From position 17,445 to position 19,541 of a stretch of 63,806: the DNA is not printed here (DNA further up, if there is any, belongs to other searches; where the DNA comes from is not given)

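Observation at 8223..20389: Mrp + Mbx/MBS-type ion-pumping module hard-wired to a GltD/NfnB-like flavoprotein and a DHOD-like FMN protein: candidate undescribed respiratory complex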

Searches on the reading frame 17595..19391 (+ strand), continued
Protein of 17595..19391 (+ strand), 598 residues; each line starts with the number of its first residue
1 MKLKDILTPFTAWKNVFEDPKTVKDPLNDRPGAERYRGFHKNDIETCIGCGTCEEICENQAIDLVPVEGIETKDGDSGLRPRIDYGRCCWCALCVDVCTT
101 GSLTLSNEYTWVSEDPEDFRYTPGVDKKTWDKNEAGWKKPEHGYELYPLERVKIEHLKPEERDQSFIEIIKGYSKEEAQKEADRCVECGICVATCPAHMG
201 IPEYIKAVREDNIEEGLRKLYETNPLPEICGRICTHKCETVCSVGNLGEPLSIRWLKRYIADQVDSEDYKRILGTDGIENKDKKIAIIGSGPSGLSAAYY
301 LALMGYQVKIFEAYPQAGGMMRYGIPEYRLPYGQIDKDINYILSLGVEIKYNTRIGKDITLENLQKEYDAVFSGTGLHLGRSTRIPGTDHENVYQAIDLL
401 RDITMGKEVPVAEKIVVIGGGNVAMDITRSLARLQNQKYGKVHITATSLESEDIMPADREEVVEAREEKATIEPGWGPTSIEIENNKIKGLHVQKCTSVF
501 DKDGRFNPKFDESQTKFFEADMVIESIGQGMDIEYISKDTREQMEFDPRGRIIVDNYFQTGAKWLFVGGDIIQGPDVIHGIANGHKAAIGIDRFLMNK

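Call 46: list_cluster_members(proteins=[P0121, P0122, P0123, P0124, P0125, P0126, P0127, P0128, P0129, P0131])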
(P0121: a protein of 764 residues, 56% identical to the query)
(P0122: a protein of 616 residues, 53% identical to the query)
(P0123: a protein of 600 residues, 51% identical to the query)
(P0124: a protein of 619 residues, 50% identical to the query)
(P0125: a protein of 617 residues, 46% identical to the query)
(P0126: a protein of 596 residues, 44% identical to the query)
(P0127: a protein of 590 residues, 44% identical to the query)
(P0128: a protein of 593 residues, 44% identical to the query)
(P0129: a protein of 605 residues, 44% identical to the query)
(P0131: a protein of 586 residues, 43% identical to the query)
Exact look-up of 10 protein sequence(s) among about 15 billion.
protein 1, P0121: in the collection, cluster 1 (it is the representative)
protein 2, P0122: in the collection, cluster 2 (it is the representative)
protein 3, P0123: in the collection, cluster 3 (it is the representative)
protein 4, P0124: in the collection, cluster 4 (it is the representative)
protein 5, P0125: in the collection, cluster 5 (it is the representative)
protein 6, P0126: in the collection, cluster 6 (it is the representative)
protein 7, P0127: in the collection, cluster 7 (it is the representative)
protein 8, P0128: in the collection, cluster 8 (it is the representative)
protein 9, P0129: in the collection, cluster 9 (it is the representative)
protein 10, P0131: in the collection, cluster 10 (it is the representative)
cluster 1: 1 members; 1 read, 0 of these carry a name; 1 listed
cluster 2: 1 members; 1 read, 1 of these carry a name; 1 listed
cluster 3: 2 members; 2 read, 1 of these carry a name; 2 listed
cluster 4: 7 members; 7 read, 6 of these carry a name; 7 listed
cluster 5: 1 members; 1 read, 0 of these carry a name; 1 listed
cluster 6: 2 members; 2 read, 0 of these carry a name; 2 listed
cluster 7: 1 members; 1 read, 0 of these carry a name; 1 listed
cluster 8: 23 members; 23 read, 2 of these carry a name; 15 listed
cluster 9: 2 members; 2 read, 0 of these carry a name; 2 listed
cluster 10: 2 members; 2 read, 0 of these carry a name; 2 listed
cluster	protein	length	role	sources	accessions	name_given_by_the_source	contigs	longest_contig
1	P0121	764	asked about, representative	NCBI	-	-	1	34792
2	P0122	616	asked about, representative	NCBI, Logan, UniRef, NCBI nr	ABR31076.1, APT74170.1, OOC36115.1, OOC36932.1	oxidoreductase [Thermosipho melanesiensis] | 4Fe-4S ferredoxin, iron-sulfur binding domain protein n=2 Tax=Thermosipho melanesiensis ... | FAD-dependent oxidoreductase [Thermosipho melanesiensis]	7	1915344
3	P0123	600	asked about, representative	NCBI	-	-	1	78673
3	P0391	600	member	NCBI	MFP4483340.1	MAG: FAD-dependent oxidoreductase [Spirochaetaceae bacterium]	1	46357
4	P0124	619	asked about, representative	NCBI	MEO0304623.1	MAG: FAD-dependent oxidoreductase [candidate division WOR-3 bacterium]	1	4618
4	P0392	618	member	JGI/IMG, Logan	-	glutamate synthase (NADPH/NADH) small chain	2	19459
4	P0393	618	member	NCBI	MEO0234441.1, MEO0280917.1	MAG: FAD-dependent oxidoreductase [candidate division WOR-3 bacterium]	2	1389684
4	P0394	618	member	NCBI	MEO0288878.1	MAG: FAD-dependent oxidoreductase [candidate division WOR-3 bacterium]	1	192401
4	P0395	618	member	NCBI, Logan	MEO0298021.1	MAG: FAD-dependent oxidoreductase [candidate division WOR-3 bacterium]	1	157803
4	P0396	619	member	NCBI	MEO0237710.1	MAG: FAD-dependent oxidoreductase [candidate division WOR-3 bacterium]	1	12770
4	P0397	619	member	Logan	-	-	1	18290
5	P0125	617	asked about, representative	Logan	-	-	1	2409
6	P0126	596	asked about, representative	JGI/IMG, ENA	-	-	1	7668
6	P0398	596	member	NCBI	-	-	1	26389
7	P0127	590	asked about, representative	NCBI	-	-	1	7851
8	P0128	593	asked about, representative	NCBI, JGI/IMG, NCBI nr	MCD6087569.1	MAG: FAD-dependent oxidoreductase [Candidatus Hydrothermae bacterium] | FAD-dependent oxidoreductase [Candidatus Hydrothermae bacterium]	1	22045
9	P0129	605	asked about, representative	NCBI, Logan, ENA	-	-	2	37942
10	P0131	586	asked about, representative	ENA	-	-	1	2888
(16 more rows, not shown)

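Call 47: find_encoding_contigs(protein=P0122, flank=10000, max_places=1)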
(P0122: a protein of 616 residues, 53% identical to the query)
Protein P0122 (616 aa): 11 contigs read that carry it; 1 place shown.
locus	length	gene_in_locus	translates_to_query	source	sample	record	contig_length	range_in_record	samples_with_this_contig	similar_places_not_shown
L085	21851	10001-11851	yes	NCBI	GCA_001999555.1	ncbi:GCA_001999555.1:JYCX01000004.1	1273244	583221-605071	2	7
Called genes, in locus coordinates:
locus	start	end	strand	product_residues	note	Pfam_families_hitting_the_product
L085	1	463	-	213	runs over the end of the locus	PF02589:LUD_dom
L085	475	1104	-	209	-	PF06971:Put_DNA-bind_N, PF01408:GFO_IDH_MocA (weak), PF02629:CoA_binding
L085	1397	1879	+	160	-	PF01899:MNHE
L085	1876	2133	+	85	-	PF04066:MrpF_PhaF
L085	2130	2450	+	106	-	PF03334:PhaG_MnhG_YufB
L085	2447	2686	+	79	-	PF13244:MbhD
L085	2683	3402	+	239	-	PF20501:MbhE, PF04039:MnhB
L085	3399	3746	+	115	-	PF00420:Oxidored_q2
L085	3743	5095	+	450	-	PF00361:Proton_antipo_M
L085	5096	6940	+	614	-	PF00361:Proton_antipo_M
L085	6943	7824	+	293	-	PF00146:NADHdh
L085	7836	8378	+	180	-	PF01058:Oxidored_q6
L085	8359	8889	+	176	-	PF00329:Complex1_30kDa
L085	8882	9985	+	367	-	PF00346:Complex1_49kDa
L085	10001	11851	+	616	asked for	PF13534:Fer4_17 (faint), PF00037:Fer4, PF12838:Fer4_7, PF13187:Fer4_9, PF13237:Fer4_10 (weak), PF14691:Fer4_20, PF07992:Pyr_redox_2, PF13450:NAD_binding_8, +6 more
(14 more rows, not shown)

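Call 56: search_protein_families(library=pfam, proteins=[P0121, P0132], max_evalue=0.01)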
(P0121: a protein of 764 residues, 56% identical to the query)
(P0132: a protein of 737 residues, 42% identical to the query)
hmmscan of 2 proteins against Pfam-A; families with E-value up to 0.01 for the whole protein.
P0121 (764 aa): 19 families
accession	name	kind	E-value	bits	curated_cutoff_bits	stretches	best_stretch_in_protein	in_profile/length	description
PF14691.11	Fer4_20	-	1e-29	103.1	25.8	1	168-268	2-107/113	Dihydroprymidine dehydrogenase domain II, 4Fe-4S cluster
PF07992.20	Pyr_redox_2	-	1.8e-29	103.5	26.1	1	289-582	2-285/291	Pyridine nucleotide-disulphide oxidoreductase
PF00037.32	Fer4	-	3.9e-09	36.4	21.1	2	49-69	4-24/24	4Fe-4S binding domain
PF00070.33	Pyr_redox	-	1.6e-08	35.4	22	1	419-491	1-72/82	Pyridine nucleotide-disulphide oxidoreductase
PF02915.23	Rubrerythrin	-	8e-08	33.2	22.8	1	611-747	1-135/137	Rubrerythrin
PF13187.11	Fer4_9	-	1.1e-07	32.2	27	1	52-107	1-50/52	4Fe-4S dicluster domain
PF12838.12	Fer4_7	-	1.2e-07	32.5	27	1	52-107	1-51/52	4Fe-4S dicluster domain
PF13450.12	NAD_binding_8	-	1.3e-07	32.2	21.9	1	292-327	1-36/68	NAD(P)-binding Rossmann-like domain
PF13738.12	Pyr_redox_3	-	1.4e-07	31.5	30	1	375-572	127-305/305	Pyridine nucleotide-disulphide oxidoreductase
PF01946.23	Thi4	-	1.2e-05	25.2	26.2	1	276-328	6-59/235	Thi4 family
PF14697.11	Fer4_21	-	2e-05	25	35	2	50-111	5-59/59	4Fe-4S dicluster domain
PF13534.11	Fer4_17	-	2.2e-05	25.3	22.2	1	180-204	36-60/61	4Fe-4S dicluster domain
PF01266.30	DAO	-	5.6e-05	23.3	27.9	0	290-323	2-35/353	FAD dependent oxidoreductase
PF13484.11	Fer4_16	-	0.00013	23.1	30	0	179-203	42-66/66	4Fe-4S double cluster binding domain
PF12797.12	Fer4_2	-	0.00035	20.8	24.5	2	48-63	5-20/22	4Fe-4S binding domain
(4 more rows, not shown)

P0132 (737 aa): 23 families
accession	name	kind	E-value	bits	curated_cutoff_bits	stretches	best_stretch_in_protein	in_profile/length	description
PF14691.11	Fer4_20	-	5.9e-28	97.4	25.8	1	184-288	1-110/113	Dihydroprymidine dehydrogenase domain II, 4Fe-4S cluster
PF07992.20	Pyr_redox_2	-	1.8e-24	87.1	26.1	1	304-616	2-291/291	Pyridine nucleotide-disulphide oxidoreductase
PF00070.33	Pyr_redox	-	4.6e-10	40.3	22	1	436-511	1-79/82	Pyridine nucleotide-disulphide oxidoreductase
PF12838.12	Fer4_7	-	6.6e-10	39.7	27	1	47-101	1-51/52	4Fe-4S dicluster domain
PF13237.11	Fer4_10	-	3.1e-09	37.1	25.5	1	42-63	3-26/53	4Fe-4S dicluster domain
PF13187.11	Fer4_9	-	7.2e-09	36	27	1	48-101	2-50/52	4Fe-4S dicluster domain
PF14697.11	Fer4_21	-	1.1e-08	35.5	35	1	45-100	5-53/59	4Fe-4S dicluster domain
PF13450.12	NAD_binding_8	-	2e-08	34.8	21.9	1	307-340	1-34/68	NAD(P)-binding Rossmann-like domain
PF00037.32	Fer4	-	4.5e-08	33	21.1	2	44-64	4-24/24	4Fe-4S binding domain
PF13738.12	Pyr_redox_3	-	1.1e-06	28.6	30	1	390-565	127-285/305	Pyridine nucleotide-disulphide oxidoreductase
PF13183.11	Fer4_8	-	6.2e-06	27.1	27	0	35-60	46-66/68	4Fe-4S dicluster domain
PF13534.11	Fer4_17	-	3.2e-05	24.8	22.2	0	43-61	41-59/61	4Fe-4S dicluster domain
PF01946.23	Thi4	-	4.8e-05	23.2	26.2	1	304-350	19-67/235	Thi4 family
PF12837.12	Fer4_6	-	9.7e-05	22.6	25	0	44-63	5-24/24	4Fe-4S binding domain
PF01266.30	DAO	-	0.00017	21.7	27.9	1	305-339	2-37/353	FAD dependent oxidoreductase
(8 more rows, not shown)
